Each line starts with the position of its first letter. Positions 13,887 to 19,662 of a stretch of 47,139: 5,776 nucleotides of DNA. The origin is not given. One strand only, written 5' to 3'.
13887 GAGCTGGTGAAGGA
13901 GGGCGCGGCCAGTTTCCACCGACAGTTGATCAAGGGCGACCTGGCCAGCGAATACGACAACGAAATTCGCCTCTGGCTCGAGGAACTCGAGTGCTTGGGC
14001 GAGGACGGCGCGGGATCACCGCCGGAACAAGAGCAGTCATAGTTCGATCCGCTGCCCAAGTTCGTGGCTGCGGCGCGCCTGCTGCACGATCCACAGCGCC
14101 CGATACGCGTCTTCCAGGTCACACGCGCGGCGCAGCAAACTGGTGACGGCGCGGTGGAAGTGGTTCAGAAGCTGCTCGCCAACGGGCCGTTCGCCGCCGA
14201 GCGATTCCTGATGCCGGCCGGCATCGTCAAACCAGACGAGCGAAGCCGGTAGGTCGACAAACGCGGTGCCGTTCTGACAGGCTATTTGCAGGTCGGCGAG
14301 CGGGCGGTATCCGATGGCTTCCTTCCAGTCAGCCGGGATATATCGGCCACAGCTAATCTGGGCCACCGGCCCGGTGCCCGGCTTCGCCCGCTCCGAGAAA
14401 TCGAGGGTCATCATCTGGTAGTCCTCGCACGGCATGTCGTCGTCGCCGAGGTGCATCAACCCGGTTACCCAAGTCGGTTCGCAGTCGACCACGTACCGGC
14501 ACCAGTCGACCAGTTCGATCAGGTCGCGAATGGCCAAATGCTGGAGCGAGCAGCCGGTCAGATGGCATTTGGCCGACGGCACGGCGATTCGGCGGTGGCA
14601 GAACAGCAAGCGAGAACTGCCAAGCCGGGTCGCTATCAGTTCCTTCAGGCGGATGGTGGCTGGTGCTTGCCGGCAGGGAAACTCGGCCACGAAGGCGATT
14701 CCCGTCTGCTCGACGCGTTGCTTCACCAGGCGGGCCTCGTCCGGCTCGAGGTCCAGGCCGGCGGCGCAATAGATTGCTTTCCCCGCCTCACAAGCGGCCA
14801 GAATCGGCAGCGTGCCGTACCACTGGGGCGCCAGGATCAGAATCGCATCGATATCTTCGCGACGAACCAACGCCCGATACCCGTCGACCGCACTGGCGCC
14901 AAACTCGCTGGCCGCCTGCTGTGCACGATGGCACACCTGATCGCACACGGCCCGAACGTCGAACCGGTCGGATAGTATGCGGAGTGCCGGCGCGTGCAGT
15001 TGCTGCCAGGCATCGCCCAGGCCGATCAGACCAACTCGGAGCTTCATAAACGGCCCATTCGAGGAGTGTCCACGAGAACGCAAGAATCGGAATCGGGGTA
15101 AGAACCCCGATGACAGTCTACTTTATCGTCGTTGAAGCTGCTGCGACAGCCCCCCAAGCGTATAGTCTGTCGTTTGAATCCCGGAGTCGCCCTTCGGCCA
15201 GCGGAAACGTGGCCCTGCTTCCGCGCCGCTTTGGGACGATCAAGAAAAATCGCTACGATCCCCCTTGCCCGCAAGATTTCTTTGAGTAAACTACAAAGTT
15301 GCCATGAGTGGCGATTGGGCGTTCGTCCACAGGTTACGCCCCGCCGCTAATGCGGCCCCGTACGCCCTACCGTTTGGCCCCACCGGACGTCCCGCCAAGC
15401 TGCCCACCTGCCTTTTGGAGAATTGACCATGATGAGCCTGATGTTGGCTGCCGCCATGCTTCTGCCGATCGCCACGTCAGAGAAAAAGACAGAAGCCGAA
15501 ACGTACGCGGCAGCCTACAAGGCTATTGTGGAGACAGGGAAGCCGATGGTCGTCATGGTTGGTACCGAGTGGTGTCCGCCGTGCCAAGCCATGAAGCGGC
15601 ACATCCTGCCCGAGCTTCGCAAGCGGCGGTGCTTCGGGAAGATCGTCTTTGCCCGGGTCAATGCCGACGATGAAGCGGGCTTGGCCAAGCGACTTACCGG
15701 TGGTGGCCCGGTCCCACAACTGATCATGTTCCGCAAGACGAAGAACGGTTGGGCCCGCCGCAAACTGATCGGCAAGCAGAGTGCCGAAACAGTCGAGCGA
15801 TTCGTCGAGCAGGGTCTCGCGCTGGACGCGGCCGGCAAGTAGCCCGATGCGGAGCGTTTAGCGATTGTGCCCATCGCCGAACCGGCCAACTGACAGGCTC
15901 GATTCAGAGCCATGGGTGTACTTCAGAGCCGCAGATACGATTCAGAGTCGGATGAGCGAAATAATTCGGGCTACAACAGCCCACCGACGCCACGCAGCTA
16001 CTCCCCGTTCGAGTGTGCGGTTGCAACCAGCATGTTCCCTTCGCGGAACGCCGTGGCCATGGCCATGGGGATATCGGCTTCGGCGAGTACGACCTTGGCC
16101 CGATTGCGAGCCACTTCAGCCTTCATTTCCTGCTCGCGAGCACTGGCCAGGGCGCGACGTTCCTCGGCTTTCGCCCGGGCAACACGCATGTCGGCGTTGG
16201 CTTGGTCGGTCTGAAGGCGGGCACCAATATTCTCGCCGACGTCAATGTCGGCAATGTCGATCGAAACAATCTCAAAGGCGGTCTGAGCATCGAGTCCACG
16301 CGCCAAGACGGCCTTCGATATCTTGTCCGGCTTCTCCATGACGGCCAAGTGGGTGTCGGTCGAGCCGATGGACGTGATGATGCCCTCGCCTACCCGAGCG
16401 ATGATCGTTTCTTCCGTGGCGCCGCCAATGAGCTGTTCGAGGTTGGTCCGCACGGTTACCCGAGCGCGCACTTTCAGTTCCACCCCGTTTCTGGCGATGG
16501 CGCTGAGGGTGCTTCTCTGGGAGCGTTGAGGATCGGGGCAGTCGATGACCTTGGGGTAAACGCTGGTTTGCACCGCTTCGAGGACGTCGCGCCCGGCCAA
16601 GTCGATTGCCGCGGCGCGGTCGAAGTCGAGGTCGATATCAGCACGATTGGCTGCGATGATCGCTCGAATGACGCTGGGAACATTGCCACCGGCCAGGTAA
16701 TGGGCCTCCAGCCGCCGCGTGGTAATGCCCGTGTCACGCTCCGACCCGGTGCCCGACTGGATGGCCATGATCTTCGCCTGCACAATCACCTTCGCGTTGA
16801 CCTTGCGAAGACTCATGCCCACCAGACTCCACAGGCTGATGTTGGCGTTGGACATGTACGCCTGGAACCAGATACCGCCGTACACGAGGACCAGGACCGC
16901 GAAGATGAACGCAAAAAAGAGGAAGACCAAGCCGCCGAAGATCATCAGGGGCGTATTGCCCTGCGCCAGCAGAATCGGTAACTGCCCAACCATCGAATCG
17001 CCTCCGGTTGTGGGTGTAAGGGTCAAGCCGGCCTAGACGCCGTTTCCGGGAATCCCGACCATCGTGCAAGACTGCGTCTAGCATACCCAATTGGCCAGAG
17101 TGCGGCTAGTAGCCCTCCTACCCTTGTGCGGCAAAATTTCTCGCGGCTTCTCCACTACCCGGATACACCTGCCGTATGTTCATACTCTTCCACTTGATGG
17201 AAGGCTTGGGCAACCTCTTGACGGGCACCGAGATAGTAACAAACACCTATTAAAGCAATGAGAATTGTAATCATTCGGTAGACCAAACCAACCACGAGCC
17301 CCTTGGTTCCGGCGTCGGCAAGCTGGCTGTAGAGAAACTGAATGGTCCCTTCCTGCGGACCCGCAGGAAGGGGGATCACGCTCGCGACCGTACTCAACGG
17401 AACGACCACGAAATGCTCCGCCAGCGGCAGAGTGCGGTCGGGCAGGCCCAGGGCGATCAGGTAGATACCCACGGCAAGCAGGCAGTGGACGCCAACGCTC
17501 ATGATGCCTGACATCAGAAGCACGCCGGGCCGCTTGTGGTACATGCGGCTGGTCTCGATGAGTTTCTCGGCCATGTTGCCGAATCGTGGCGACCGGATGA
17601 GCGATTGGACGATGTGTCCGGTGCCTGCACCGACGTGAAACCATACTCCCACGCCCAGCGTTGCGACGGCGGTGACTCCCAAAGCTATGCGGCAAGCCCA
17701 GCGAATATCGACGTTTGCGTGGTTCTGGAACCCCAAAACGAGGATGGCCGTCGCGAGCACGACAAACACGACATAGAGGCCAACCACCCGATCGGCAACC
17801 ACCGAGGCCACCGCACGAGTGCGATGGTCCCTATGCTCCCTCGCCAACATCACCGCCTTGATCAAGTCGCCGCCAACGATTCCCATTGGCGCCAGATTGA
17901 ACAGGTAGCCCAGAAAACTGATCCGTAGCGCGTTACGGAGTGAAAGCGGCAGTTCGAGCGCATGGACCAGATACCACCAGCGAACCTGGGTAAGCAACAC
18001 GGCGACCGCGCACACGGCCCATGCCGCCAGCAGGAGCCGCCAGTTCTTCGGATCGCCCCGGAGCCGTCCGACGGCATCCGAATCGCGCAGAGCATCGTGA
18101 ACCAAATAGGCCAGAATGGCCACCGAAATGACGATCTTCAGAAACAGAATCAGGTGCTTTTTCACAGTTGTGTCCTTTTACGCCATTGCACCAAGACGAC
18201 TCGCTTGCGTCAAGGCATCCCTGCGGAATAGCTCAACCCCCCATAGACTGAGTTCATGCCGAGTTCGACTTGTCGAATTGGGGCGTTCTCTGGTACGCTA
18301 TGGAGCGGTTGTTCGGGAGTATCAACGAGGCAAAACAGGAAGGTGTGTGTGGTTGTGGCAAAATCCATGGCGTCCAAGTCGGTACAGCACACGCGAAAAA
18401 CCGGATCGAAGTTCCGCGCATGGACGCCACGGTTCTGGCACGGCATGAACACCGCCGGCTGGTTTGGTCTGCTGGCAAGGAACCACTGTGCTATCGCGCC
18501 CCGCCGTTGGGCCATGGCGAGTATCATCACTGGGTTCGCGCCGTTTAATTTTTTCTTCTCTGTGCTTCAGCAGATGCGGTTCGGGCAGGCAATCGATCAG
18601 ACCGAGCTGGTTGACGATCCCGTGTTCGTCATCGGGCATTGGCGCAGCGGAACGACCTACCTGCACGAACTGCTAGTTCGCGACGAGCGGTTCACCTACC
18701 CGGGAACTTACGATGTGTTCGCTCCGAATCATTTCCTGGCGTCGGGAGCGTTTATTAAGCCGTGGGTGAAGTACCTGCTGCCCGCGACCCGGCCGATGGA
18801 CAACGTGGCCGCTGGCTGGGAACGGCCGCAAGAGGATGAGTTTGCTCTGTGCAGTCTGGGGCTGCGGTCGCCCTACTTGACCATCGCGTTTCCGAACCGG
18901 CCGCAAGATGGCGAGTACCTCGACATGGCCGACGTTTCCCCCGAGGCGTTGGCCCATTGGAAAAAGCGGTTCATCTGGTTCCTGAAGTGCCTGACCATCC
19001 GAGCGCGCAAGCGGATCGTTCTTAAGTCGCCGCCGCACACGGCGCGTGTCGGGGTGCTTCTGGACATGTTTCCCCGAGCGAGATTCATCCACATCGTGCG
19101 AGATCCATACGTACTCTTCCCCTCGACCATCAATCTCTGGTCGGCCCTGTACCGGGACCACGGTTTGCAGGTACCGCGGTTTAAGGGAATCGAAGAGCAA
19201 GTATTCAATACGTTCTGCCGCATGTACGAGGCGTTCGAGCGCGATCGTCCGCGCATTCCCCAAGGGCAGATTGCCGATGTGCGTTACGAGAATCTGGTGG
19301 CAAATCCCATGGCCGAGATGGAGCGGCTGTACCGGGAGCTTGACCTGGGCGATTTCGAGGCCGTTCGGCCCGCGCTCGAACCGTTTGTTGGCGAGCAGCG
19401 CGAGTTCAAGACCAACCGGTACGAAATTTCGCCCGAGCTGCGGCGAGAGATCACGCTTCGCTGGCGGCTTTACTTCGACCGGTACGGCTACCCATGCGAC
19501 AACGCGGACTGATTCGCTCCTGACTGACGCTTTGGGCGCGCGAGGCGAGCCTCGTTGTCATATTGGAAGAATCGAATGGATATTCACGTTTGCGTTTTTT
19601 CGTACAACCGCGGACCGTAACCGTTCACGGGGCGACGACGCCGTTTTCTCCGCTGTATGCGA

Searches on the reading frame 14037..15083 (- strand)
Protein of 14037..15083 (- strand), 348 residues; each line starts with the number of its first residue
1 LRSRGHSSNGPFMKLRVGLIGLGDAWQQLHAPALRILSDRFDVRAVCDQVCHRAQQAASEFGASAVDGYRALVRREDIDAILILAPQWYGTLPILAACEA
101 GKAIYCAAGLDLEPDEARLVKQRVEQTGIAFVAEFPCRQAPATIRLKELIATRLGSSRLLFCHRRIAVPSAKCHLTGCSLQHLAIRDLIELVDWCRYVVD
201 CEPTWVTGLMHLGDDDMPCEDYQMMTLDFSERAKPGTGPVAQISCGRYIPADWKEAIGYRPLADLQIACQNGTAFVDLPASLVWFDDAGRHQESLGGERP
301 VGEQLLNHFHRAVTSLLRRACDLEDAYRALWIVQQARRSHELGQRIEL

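Call 10: search_protein_families(library=pfam, proteins=[window:14037-15083:-])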
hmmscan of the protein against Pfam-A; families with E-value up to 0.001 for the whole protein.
window:14037-15083:- (348 aa): 1 family
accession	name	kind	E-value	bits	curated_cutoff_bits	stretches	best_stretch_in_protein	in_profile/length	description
PF01408.29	GFO_IDH_MocA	-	3.1e-13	50.9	24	1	15-130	1-115/120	Oxidoreductase family, NAD-binding Rossmann fold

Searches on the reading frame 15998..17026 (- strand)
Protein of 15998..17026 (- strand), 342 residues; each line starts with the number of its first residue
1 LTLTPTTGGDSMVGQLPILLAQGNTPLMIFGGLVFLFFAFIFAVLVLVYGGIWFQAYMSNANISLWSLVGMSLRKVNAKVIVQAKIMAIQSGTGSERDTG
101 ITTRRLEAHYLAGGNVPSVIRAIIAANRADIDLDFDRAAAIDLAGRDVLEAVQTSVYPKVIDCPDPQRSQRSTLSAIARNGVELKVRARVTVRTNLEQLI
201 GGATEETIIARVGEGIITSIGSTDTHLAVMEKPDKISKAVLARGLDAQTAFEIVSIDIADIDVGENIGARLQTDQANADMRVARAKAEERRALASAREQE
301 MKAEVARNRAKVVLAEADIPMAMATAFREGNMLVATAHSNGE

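Call 10: search_protein_families(library=pfam, proteins=[window:15998-17026:-])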
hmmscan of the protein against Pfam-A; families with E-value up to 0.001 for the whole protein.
window:15998-17026:- (342 aa): 1 family
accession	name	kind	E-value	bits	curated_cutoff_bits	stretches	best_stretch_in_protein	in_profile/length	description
PF12127.13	FloA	-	1.8e-130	435.1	34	1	36-334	7-291/314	Flotillin-like protein FloA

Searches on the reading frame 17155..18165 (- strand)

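Call 10: search_protein_families(library=pfam, proteins=[window:17155-18165:-])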
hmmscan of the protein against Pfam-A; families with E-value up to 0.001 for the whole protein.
window:17155-18165:- (336 aa): 1 family
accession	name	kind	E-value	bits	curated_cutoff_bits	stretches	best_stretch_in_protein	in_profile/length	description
PF03706.18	LPG_synthase_TM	-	9e-32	111.2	33.4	1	8-307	2-302/302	Lysylphosphatidylglycerol synthase TM region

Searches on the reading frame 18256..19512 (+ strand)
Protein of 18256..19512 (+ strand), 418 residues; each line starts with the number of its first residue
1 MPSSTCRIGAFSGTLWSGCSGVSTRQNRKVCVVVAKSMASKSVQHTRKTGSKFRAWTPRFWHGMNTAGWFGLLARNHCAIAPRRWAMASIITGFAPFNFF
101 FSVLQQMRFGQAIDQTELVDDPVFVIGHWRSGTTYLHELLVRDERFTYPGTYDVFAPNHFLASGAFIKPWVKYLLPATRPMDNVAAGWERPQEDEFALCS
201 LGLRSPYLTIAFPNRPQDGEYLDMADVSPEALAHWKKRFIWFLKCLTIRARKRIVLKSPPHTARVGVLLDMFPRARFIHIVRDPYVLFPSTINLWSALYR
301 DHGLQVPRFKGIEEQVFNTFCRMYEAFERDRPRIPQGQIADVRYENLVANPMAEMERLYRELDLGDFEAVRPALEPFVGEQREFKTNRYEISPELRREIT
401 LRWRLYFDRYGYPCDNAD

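Call 10: search_protein_families(library=pfam, proteins=[window:18256-19512:+])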
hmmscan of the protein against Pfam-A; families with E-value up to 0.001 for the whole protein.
window:18256-19512:+ (418 aa): 2 families
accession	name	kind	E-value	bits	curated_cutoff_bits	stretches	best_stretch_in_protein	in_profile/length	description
PF13469.12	Sulfotransfer_3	-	3.5e-36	125.9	27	1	122-364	1-212/216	Sulfotransferase family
PF00685.33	Sulfotransfer_1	-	1e-06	28.8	22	1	120-408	1-236/255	Sulfotransferase domain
